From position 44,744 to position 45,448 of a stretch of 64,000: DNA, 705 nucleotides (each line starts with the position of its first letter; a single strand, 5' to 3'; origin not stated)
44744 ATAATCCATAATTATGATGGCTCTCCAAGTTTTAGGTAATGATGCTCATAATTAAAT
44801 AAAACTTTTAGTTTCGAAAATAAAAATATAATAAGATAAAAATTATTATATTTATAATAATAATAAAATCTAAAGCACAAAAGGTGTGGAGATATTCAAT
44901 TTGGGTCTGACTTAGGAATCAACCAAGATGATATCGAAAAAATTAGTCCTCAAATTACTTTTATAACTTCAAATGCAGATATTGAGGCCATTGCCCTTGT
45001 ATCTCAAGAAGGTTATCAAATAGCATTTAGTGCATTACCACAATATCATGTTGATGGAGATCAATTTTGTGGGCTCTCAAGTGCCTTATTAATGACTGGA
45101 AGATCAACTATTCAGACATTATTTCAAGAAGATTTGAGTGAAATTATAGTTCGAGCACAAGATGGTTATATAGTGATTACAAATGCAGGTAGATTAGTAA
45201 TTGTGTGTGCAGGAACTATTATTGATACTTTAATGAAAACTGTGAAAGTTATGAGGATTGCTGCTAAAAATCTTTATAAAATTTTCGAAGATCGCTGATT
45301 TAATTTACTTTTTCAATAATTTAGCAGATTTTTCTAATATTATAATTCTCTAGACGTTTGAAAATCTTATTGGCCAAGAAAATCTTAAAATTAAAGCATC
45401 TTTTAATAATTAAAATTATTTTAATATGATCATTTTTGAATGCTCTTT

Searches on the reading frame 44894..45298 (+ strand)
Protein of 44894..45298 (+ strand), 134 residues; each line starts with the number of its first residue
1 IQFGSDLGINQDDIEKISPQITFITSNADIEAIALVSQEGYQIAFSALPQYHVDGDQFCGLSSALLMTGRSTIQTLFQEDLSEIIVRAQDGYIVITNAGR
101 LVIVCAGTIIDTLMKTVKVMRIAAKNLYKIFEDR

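Call 4: search_protein_families(library=pfam, proteins=[window:44894-45298:+], max_evalue=1)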
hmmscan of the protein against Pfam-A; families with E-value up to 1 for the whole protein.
window:44894-45298:+ (134 aa): 1 family
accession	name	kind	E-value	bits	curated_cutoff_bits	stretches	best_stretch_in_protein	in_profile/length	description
PF03259.23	Robl_LC7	-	3.9e-08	33.3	23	1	24-104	9-88/91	Roadblock/LC7 domain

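Call 15: search_protein_families(library=ncbifam, proteins=[window:44894-45298:+], max_evalue=0.1)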
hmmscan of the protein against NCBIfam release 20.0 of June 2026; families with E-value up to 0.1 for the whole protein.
window:44894-45298:+ (134 aa): 2 families
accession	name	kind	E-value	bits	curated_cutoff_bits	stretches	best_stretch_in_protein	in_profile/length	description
TIGR01552.1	phd_fam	subfamily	0.0097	15.2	20.8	1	78-103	8-34/53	type II toxin-antitoxin system prevent-host-death family antitoxin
NF000798.0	PRK00054.1-3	equivalog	0.043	13.4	219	1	68-133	71-136/244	dihydroorotate dehydrogenase electron transfer subunit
